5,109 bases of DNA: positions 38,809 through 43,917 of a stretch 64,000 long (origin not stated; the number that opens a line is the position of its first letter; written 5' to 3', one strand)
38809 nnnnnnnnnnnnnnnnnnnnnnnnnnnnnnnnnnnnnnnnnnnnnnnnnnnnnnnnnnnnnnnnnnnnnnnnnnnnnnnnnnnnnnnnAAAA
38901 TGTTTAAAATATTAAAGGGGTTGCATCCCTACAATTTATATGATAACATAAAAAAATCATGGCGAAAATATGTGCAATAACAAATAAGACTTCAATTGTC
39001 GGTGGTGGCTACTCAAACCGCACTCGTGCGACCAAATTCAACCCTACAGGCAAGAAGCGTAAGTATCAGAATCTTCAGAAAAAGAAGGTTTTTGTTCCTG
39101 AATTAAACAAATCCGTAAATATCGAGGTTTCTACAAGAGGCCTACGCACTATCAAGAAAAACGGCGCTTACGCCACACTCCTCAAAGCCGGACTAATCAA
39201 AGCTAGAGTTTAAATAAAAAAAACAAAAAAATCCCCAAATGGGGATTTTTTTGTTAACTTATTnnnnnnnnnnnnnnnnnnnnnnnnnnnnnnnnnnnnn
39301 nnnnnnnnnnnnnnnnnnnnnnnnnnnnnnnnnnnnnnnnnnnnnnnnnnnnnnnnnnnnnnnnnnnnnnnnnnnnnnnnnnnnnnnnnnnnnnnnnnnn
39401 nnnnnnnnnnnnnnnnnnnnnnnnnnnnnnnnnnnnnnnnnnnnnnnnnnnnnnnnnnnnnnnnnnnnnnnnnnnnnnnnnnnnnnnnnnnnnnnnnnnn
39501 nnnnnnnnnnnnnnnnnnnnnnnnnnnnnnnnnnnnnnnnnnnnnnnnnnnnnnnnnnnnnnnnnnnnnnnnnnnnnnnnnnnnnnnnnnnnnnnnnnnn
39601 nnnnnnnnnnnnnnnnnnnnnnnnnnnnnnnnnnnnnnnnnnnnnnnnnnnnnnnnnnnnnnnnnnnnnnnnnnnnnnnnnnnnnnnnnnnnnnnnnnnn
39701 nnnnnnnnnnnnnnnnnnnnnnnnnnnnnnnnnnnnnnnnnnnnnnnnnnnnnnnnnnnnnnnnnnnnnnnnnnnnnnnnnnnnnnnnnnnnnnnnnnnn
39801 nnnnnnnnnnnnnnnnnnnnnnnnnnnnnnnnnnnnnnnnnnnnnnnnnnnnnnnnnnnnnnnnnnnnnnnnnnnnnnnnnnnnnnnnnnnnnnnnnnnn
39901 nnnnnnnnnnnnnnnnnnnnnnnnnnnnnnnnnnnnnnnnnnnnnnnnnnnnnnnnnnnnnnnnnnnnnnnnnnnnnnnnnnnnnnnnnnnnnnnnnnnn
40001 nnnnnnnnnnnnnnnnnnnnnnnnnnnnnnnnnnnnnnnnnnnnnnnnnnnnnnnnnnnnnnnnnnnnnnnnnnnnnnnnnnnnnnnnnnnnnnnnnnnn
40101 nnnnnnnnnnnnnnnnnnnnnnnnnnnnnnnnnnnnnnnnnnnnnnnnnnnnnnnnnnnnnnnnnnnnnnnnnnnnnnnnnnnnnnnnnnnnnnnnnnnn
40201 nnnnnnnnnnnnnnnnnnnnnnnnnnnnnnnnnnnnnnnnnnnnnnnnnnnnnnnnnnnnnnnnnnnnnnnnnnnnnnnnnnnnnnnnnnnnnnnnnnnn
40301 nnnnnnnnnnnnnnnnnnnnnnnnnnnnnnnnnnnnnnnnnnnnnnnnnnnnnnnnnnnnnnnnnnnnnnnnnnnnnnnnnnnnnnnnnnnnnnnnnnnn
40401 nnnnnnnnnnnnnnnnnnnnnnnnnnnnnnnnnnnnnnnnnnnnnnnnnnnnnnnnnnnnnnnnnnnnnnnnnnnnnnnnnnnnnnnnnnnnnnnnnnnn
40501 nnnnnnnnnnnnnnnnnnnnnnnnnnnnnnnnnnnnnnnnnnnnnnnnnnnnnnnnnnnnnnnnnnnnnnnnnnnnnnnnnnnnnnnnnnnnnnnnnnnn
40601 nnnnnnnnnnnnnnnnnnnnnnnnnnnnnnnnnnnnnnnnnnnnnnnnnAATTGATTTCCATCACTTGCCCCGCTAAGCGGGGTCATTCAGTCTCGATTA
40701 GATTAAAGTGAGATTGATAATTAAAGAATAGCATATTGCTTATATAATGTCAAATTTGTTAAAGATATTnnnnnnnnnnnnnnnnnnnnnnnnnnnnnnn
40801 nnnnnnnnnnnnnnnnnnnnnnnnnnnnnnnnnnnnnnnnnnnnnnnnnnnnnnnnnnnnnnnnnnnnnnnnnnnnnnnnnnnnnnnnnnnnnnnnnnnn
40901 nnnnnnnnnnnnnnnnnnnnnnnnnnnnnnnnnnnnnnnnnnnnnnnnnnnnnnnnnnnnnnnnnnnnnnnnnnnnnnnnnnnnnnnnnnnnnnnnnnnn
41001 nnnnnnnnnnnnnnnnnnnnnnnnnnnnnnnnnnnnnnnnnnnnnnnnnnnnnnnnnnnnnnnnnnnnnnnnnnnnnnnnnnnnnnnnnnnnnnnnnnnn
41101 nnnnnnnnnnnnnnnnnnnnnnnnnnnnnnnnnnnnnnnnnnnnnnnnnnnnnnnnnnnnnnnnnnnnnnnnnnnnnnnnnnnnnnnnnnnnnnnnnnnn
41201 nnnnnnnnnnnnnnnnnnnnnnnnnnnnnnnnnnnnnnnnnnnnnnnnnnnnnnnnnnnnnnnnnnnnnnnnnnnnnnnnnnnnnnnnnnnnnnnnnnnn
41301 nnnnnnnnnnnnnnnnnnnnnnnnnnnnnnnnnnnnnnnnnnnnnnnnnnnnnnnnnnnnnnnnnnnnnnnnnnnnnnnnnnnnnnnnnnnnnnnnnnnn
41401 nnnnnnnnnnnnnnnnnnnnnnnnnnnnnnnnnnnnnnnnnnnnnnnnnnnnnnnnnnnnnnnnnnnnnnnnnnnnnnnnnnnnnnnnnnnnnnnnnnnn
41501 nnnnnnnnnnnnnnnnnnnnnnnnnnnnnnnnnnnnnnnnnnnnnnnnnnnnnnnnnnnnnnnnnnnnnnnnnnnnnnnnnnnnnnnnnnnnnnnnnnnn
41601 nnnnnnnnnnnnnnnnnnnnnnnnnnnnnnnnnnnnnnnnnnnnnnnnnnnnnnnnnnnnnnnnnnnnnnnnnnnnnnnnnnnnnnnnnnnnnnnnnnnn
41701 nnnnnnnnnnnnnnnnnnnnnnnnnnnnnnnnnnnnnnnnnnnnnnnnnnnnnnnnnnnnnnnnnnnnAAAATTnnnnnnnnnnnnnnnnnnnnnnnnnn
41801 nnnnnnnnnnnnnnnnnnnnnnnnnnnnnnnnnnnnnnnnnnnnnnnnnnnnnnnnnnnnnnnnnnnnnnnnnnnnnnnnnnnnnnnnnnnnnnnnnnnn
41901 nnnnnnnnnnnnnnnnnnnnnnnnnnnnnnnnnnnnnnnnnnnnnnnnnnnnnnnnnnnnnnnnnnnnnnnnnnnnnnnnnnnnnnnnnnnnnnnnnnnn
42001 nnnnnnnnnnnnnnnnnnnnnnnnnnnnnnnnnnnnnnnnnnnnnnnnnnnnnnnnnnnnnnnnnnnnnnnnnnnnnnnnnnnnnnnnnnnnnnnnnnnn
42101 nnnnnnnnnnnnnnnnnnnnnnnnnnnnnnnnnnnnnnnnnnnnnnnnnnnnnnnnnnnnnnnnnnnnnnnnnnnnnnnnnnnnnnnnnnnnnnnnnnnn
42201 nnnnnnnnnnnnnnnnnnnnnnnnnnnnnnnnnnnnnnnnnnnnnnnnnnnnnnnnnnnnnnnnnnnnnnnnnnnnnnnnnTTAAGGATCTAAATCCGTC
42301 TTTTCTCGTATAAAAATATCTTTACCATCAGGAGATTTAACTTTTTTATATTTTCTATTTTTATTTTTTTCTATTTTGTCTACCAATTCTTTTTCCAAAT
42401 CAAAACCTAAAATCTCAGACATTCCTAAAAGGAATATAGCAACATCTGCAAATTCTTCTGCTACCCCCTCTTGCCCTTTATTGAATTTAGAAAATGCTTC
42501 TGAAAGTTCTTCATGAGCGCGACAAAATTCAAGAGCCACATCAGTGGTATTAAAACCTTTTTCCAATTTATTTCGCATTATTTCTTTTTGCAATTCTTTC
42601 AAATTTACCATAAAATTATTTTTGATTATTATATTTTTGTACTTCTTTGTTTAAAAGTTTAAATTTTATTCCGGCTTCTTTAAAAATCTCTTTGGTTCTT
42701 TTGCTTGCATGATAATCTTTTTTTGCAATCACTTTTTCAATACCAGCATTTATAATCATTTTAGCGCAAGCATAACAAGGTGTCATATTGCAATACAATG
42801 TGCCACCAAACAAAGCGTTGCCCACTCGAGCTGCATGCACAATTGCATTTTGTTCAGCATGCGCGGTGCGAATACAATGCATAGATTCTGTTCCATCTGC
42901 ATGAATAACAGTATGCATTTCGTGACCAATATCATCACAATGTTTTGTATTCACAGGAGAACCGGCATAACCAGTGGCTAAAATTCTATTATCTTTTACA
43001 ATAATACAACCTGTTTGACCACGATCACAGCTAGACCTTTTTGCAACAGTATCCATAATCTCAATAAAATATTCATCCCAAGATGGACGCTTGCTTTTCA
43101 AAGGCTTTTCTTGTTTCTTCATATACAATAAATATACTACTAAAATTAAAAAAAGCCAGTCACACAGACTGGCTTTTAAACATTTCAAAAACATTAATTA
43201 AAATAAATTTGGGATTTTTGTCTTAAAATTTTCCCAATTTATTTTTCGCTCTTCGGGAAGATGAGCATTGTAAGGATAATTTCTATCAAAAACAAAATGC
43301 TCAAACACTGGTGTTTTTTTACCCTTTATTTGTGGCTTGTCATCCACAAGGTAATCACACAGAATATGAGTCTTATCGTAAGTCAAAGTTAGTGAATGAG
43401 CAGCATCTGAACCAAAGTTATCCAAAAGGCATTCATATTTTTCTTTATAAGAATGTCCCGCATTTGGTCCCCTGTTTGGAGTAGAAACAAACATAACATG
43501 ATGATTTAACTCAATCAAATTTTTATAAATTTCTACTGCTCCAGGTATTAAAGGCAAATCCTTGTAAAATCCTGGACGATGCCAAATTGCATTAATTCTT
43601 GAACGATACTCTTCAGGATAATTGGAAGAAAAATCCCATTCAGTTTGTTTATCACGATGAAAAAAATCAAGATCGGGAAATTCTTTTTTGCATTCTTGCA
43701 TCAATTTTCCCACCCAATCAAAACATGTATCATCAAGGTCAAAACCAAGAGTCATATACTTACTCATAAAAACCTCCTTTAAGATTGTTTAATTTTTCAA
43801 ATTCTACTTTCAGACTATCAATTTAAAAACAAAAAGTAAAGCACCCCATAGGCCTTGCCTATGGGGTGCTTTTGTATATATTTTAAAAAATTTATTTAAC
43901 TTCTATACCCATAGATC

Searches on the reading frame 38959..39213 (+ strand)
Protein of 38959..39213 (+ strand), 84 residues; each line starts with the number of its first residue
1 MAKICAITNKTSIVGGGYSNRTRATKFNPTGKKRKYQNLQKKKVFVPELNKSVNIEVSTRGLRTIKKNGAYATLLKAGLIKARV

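Call 46: search_protein_families(library=pfam, proteins=[window:38959-39213:+], max_evalue=0.001)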
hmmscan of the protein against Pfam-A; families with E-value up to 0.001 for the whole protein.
window:38959-39213:+ (84 aa): 1 family
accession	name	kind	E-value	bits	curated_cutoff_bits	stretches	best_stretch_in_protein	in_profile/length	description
PF00830.24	Ribosomal_L28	-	5.2e-11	42.8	27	1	3-68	1-60/60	Ribosomal L28 family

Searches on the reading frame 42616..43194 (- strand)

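Call 46: search_protein_families(library=pfam, proteins=[window:42616-43194:-], max_evalue=0.001)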
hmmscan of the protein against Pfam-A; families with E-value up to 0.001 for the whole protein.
window:42616-43194:- (192 aa): 2 families
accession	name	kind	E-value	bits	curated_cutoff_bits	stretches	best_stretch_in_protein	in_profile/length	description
PF00383.29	dCMP_cyt_deam_1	-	1.9e-23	82.7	25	1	38-157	2-100/102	Cytidine and deoxycytidylate deaminase zinc-binding region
PF14437.12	MafB19-deam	-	1.7e-17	64.1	27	1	38-186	2-126/142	MafB19-like deaminase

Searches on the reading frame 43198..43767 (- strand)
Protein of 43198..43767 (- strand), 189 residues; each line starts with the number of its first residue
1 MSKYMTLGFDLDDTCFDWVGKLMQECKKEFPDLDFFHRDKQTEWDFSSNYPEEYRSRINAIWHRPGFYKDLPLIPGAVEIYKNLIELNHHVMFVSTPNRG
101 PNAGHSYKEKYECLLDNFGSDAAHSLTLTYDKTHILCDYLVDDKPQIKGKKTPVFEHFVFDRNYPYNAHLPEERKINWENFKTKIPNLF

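Call 46: search_protein_families(library=pfam, proteins=[window:43198-43767:-], max_evalue=0.001)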
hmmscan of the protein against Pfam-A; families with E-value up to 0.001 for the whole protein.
window:43198-43767:- (189 aa): 1 family
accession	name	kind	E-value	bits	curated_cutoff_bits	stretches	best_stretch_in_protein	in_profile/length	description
PF06941.18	NT5C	-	2e-16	60.8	24.8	1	5-182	2-171/180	5' nucleotidase, deoxy (Pyrimidine), cytosolic type C protein (NT5C)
